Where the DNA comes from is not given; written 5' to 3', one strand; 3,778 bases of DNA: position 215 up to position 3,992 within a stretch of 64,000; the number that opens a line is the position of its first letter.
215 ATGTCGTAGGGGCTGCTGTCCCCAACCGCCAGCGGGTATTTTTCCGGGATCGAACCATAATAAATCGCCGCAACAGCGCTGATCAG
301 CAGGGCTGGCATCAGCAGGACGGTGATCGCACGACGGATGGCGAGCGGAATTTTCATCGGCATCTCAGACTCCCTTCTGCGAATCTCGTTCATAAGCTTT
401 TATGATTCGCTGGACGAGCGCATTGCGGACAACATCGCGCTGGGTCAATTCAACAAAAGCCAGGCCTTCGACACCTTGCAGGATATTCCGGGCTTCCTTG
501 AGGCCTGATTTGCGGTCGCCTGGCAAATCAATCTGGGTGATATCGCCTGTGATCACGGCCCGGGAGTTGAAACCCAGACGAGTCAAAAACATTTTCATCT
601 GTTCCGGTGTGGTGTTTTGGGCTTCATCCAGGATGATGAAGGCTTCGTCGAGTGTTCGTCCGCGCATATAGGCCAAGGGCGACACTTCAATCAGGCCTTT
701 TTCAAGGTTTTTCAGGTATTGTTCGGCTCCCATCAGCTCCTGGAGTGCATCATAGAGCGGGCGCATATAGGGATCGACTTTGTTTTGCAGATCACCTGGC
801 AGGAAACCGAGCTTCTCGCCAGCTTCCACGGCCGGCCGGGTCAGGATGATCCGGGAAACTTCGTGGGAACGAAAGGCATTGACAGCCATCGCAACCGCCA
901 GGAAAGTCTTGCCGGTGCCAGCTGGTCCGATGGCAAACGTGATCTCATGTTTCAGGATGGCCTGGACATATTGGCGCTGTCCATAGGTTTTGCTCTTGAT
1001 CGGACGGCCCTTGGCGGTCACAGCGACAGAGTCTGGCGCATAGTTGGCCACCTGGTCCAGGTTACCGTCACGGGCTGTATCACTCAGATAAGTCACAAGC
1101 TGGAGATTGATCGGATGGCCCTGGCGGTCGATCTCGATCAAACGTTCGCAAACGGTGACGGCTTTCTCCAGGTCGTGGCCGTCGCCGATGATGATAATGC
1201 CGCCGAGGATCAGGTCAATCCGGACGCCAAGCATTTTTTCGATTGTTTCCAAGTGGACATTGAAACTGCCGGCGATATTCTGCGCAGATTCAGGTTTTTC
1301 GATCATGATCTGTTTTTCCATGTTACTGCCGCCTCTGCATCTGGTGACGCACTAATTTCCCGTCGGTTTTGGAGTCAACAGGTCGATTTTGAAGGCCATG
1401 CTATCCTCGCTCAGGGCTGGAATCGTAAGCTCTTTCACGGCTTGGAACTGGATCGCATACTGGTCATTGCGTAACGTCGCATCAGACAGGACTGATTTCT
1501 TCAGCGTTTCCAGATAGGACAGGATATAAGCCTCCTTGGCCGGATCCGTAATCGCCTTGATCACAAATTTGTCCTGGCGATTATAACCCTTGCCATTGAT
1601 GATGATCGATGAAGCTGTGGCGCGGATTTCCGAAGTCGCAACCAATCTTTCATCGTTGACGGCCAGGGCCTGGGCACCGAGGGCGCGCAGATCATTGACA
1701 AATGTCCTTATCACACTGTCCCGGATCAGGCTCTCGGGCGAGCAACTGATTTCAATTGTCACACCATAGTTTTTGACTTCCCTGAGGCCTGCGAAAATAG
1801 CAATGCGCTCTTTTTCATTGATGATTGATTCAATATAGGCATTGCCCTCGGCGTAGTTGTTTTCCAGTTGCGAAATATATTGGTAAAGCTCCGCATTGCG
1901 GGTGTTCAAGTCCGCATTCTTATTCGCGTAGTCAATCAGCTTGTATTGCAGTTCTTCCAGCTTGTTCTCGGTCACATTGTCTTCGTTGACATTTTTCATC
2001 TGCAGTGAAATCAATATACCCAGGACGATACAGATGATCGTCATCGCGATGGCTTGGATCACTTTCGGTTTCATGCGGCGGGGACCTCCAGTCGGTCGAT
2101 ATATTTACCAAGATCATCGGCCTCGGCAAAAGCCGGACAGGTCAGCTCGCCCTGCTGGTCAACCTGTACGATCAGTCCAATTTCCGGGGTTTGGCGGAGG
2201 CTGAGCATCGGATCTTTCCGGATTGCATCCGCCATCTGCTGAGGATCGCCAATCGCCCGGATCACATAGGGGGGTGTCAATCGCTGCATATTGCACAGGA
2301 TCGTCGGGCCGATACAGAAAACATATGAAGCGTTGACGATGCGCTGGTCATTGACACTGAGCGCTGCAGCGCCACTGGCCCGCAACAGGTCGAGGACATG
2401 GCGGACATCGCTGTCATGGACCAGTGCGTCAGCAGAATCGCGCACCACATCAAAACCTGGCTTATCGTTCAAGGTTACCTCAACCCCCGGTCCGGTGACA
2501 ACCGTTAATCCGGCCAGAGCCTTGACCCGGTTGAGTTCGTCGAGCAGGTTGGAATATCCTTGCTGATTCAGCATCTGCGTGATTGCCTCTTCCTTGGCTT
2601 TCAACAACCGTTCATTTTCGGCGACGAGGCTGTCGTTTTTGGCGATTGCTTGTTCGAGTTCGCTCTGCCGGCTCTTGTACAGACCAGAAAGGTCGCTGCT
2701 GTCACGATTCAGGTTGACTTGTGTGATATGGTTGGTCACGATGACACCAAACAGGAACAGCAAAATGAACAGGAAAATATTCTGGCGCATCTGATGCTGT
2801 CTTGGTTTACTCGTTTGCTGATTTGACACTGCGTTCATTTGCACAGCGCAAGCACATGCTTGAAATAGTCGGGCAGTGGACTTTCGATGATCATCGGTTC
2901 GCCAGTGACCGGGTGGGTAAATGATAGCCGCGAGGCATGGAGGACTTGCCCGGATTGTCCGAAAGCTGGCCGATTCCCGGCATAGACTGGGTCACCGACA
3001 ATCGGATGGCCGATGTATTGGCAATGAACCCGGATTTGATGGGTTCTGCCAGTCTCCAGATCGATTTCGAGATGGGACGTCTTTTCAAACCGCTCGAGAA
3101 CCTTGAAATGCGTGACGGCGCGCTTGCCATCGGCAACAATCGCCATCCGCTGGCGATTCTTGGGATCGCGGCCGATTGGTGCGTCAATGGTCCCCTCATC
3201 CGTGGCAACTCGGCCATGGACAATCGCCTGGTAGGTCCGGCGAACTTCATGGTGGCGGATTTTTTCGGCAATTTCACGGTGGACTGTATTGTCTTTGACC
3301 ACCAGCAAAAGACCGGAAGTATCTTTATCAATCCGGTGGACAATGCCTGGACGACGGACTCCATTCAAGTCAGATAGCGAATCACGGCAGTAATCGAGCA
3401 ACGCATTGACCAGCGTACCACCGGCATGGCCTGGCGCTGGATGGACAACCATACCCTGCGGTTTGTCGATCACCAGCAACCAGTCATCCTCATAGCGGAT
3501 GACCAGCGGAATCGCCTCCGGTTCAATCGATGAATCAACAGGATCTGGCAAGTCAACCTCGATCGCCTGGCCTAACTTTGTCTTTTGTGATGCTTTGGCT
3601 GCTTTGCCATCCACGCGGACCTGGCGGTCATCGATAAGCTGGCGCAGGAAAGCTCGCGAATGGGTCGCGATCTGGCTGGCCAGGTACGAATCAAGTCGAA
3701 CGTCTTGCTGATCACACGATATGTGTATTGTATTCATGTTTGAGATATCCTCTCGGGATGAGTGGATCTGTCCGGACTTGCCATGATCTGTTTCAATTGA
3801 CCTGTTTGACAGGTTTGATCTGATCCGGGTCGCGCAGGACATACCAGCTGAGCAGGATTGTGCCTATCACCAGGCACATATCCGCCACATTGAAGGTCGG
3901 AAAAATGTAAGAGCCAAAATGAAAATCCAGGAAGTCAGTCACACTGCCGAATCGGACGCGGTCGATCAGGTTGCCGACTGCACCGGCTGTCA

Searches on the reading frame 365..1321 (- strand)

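Call 35: search_protein_families(library=pfam, proteins=[window:365-1321:-], max_evalue=0.001)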
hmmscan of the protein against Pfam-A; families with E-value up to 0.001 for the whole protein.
window:365-1321:- (318 aa): 6 families
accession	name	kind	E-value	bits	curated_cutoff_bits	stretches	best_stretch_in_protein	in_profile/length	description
PF02562.22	PhoH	-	1.3e-96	322.4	27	1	108-311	2-205/205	PhoH-like protein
PF13245.12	AAA_19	-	9e-08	32.8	25.1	1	115-264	1-129/134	AAA domain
PF13604.12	AAA_30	-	9.6e-08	32.4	27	1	114-264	5-128/191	AAA domain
PF13401.12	AAA_22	-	6.7e-05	23.7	27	1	126-249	6-108/130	AAA domain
PF00270.35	DEAD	-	0.00018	21.7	26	0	114-163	3-53/167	DEAD/DEAH box helicase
PF01695.23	IstB_IS21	-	0.00018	21.5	24.1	1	130-152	97-119/238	IstB-like ATP binding protein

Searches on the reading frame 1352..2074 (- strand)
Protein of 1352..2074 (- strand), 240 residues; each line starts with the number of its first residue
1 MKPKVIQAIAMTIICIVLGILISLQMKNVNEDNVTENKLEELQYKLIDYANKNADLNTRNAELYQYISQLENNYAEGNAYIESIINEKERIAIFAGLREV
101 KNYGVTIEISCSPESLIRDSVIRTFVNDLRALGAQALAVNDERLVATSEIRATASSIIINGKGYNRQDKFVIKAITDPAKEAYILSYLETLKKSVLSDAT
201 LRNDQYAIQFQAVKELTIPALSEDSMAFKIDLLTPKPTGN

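Call 71: search_protein_families(library=pfam, proteins=[window:1352-2074:-], max_evalue=0.0001)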
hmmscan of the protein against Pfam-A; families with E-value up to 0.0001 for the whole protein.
window:1352-2074:- (240 aa): 1 family
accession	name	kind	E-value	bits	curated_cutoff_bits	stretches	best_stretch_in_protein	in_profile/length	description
PF05949.17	DUF881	-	2.6e-21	76.5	25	1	89-225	3-140/146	Bacterial protein of unknown function (DUF881)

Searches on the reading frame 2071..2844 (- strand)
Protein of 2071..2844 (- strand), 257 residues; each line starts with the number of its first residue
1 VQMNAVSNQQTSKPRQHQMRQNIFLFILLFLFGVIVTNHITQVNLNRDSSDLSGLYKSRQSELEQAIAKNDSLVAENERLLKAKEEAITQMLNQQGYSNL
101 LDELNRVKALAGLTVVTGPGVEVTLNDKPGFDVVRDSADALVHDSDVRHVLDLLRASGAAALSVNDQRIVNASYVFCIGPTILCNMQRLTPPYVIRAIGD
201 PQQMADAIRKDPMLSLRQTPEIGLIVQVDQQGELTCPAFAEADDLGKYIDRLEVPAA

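Call 71: search_protein_families(library=pfam, proteins=[window:2071-2844:-], max_evalue=0.0001)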
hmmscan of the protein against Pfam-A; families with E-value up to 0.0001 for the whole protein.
window:2071-2844:- (257 aa): 1 family
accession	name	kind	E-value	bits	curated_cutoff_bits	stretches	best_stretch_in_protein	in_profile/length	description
PF05949.17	DUF881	-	4e-37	127.7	25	1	103-243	1-140/146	Bacterial protein of unknown function (DUF881)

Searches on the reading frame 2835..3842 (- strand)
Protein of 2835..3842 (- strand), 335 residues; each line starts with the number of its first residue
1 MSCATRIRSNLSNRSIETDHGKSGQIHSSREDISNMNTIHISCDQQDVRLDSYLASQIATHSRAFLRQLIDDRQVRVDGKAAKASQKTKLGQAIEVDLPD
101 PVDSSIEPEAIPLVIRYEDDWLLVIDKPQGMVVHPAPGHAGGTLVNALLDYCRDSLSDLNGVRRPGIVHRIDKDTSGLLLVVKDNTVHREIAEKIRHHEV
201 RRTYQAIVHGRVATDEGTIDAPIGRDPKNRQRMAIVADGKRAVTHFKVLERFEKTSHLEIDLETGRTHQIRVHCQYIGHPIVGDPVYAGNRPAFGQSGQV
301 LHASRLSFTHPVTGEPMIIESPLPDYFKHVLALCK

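Call 35: search_protein_families(library=pfam, proteins=[window:2835-3842:-], max_evalue=0.001)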
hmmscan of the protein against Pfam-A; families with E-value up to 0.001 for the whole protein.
window:2835-3842:- (335 aa): 2 families
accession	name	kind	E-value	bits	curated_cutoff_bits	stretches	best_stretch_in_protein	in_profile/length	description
PF00849.27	PseudoU_synth_2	-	5.4e-37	127.8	26.8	1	122-275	2-151/152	RNA pseudouridylate synthase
PF01479.30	S4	-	2.2e-06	27.7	22.8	1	48-92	1-46/48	S4 domain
